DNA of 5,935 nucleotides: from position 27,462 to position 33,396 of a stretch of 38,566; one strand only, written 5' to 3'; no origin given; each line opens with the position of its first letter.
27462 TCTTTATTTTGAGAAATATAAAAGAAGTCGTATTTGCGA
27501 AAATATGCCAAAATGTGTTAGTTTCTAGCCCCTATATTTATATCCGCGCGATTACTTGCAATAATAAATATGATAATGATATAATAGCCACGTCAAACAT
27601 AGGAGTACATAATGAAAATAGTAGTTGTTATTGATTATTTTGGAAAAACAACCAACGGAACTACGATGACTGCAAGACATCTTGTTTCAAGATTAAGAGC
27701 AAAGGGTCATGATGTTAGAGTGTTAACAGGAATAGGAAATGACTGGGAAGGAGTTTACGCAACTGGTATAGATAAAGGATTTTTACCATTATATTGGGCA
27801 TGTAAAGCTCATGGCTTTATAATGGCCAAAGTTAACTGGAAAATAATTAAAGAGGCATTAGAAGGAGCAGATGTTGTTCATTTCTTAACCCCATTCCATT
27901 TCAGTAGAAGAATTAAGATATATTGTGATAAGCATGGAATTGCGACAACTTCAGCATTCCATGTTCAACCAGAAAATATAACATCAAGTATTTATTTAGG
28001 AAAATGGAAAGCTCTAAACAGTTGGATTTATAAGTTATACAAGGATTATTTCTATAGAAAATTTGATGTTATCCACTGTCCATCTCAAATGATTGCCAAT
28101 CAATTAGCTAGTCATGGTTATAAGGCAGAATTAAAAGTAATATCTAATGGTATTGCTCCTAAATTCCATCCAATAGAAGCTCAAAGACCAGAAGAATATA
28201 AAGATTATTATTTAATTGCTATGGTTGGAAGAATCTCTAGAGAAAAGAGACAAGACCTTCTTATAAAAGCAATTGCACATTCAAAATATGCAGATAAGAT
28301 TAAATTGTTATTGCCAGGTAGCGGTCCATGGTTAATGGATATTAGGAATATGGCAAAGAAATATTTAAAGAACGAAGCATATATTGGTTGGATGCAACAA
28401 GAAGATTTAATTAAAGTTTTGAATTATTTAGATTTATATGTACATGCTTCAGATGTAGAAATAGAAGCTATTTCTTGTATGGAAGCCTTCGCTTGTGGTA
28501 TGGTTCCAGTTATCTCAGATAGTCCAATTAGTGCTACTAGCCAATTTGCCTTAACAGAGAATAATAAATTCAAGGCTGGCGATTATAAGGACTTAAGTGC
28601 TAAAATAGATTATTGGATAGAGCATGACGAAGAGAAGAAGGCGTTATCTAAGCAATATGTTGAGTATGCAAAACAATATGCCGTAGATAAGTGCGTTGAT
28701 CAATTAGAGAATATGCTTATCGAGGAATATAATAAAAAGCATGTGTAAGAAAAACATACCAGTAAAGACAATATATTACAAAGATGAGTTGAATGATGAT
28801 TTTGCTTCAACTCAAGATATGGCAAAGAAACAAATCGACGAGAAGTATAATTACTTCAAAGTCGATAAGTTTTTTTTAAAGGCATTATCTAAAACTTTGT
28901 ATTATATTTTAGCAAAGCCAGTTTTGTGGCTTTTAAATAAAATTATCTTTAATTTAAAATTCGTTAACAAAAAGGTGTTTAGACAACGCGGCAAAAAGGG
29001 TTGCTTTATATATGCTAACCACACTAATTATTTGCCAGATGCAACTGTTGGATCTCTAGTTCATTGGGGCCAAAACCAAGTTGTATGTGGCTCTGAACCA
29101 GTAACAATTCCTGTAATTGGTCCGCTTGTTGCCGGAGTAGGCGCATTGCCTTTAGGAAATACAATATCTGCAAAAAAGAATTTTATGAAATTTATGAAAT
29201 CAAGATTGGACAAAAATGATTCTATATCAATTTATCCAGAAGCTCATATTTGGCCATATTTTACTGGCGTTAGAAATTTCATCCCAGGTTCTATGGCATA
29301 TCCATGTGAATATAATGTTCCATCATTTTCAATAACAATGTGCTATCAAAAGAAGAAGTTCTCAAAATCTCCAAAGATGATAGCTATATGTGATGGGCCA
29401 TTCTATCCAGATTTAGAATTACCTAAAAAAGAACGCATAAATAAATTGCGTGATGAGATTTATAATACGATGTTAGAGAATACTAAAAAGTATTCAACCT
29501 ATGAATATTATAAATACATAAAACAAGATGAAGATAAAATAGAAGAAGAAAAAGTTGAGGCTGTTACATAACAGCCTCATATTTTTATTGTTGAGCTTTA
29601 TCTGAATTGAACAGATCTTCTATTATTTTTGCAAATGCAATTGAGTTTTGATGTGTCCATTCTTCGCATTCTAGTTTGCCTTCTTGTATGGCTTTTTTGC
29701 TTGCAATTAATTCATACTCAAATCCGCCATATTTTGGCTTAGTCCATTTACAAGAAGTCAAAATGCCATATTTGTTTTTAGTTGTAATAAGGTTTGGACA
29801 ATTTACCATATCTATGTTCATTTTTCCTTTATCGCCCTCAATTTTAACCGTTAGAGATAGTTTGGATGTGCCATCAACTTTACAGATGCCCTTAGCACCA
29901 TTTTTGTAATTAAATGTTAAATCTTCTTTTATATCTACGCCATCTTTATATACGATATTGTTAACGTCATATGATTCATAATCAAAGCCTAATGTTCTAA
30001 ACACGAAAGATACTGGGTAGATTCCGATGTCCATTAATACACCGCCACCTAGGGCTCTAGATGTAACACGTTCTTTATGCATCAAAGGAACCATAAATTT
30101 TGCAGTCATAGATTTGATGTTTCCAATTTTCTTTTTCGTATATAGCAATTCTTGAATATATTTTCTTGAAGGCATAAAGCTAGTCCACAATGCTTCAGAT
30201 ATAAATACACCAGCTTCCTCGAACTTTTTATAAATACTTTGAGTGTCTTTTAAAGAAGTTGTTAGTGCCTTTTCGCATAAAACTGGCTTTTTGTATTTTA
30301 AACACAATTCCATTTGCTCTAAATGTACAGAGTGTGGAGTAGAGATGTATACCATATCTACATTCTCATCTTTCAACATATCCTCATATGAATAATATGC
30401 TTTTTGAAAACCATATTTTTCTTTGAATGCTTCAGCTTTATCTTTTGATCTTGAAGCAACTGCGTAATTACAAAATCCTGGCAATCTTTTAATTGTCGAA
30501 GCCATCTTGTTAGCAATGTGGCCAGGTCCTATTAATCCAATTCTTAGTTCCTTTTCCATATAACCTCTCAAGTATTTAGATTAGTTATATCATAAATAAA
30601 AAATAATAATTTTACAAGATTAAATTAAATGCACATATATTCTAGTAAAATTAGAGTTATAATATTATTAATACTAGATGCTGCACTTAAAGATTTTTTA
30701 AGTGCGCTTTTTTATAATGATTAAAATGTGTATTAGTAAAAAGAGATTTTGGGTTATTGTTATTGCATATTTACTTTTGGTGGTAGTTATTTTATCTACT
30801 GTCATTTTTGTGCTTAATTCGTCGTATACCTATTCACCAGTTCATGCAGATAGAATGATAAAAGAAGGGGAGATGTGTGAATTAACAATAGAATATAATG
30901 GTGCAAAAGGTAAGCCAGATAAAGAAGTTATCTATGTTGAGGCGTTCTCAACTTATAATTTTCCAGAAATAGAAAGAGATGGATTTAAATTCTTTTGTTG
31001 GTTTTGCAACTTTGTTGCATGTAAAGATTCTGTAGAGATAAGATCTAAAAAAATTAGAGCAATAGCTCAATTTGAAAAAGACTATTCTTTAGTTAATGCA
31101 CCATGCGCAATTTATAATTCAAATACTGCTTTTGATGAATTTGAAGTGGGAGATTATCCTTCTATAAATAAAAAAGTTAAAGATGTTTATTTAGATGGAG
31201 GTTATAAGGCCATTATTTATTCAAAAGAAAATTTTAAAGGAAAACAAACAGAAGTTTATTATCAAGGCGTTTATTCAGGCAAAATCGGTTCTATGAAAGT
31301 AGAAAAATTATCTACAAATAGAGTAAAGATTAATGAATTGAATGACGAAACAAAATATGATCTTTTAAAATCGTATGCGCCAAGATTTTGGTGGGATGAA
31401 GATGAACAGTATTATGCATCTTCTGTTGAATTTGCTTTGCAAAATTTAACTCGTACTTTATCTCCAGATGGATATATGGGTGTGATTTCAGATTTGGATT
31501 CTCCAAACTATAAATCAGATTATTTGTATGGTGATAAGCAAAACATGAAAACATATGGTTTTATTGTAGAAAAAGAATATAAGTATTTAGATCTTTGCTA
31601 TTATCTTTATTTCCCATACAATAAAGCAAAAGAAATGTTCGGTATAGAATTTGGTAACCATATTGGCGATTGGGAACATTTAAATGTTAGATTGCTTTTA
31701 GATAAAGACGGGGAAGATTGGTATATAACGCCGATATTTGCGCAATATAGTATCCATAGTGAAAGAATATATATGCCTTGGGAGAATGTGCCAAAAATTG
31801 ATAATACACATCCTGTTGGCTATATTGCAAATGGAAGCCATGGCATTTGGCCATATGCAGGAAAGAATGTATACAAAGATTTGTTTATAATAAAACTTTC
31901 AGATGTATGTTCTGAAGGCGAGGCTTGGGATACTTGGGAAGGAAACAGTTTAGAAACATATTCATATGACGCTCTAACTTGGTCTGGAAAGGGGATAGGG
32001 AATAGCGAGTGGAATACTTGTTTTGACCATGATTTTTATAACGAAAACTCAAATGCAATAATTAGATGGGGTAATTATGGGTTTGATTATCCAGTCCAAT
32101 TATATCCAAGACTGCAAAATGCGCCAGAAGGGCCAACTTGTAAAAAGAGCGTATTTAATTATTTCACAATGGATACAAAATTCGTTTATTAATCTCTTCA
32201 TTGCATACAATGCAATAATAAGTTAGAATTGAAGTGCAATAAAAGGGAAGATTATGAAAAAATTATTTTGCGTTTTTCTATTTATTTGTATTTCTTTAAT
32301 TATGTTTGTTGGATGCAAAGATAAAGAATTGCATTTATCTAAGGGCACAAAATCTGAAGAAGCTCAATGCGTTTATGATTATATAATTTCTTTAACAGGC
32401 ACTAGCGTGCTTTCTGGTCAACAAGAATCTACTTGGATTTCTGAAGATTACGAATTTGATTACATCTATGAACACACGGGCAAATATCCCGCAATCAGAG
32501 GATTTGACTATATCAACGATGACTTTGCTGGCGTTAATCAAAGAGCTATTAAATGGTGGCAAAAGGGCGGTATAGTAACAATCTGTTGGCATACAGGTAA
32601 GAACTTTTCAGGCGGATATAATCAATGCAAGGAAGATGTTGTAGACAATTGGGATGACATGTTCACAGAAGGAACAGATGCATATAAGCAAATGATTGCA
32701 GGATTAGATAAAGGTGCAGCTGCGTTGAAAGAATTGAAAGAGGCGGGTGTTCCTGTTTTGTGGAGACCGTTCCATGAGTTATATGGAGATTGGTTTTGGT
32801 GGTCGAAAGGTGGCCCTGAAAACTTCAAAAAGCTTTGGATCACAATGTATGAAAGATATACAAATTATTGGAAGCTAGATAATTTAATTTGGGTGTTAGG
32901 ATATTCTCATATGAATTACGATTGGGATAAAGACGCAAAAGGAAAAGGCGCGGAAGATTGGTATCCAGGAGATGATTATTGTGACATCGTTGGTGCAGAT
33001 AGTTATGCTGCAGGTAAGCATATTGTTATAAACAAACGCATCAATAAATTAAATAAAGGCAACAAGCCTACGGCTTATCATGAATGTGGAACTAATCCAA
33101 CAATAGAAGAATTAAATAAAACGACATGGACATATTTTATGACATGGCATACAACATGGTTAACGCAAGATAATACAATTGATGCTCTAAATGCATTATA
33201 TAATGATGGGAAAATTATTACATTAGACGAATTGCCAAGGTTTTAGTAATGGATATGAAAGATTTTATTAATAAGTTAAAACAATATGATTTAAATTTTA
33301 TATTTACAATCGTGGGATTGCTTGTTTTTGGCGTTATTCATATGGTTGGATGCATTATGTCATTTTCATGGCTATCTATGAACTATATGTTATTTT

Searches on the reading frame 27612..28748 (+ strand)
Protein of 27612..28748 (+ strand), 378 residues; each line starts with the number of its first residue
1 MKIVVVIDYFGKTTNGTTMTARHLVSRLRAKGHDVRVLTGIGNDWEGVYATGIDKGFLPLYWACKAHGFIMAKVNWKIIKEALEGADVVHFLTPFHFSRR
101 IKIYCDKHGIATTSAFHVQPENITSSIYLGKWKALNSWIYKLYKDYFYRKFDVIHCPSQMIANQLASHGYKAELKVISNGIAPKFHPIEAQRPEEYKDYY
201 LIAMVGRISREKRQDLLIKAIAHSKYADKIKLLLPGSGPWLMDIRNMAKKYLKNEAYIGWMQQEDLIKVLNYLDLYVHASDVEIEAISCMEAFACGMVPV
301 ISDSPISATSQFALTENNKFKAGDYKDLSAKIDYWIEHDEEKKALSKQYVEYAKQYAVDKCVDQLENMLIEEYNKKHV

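Call 68: search_protein_families(library=pfam, proteins=[window:27612-28748:+], max_evalue=0.00001)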
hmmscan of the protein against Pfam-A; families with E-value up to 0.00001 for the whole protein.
window:27612-28748:+ (378 aa): 4 families
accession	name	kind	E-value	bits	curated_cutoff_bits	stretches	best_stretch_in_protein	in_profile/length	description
PF00534.26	Glycos_transf_1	-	4e-25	88.8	26.4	1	191-348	7-168/172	Glycosyl transferases group 1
PF13439.12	Glyco_transf_4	-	8.4e-18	65.4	28.5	1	15-183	2-168/170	Glycosyltransferase Family 4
PF13692.12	Glyco_trans_1_4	-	1.7e-12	48.2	27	1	201-334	3-138/142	Glycosyl transferases group 1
PF13579.12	Glyco_trans_4_4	-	2.9e-09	37.9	29.7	1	16-180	2-158/158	Glycosyl transferase 4-like domain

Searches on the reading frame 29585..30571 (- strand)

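Call 68: search_protein_families(library=pfam, proteins=[window:29585-30571:-], max_evalue=0.00001)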
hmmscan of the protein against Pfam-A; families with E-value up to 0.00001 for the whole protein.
window:29585-30571:- (328 aa): 2 families
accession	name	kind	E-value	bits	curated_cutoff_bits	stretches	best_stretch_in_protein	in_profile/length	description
PF01408.29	GFO_IDH_MocA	-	2.3e-19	70.7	24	1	9-125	1-117/120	Oxidoreductase family, NAD-binding Rossmann fold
PF22725.1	GFO_IDH_MocA_C3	-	6.9e-10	39.4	27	1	145-251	9-123/124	GFO/IDH/MocA C-terminal domain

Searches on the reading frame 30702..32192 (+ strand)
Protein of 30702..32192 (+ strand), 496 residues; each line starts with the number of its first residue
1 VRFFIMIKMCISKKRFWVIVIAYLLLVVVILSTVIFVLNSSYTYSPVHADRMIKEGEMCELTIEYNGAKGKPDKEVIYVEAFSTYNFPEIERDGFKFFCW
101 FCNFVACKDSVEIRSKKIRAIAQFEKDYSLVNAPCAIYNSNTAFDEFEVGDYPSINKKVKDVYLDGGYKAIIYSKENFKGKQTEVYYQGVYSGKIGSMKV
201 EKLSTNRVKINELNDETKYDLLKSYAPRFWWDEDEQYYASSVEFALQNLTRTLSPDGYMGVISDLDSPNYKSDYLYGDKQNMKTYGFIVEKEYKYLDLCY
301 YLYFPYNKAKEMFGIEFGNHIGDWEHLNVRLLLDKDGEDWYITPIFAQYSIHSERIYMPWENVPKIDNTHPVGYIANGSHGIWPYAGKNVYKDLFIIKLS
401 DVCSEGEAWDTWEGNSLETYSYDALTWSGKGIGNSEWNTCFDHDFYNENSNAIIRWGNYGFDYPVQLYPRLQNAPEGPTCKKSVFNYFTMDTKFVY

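Call 68: search_protein_families(library=pfam, proteins=[window:30702-32192:+], max_evalue=0.00001)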
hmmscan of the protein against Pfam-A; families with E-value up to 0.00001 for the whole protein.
window:30702-32192:+ (496 aa): 1 family
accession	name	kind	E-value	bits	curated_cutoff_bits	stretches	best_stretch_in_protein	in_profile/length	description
PF06101.16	Vps62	-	1.2e-06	27.7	22.1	0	294-390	335-433/541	Vacuolar protein sorting-associated protein 62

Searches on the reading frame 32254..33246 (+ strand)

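Call 68: search_protein_families(library=pfam, proteins=[window:32254-33246:+], max_evalue=0.00001)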
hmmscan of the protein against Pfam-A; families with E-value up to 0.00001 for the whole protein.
window:32254-33246:+ (330 aa): 1 family
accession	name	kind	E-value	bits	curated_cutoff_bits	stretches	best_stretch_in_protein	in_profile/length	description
PF02156.21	Glyco_hydro_26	-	9.1e-52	176.8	20.2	1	34-326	6-311/311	Glycosyl hydrolase family 26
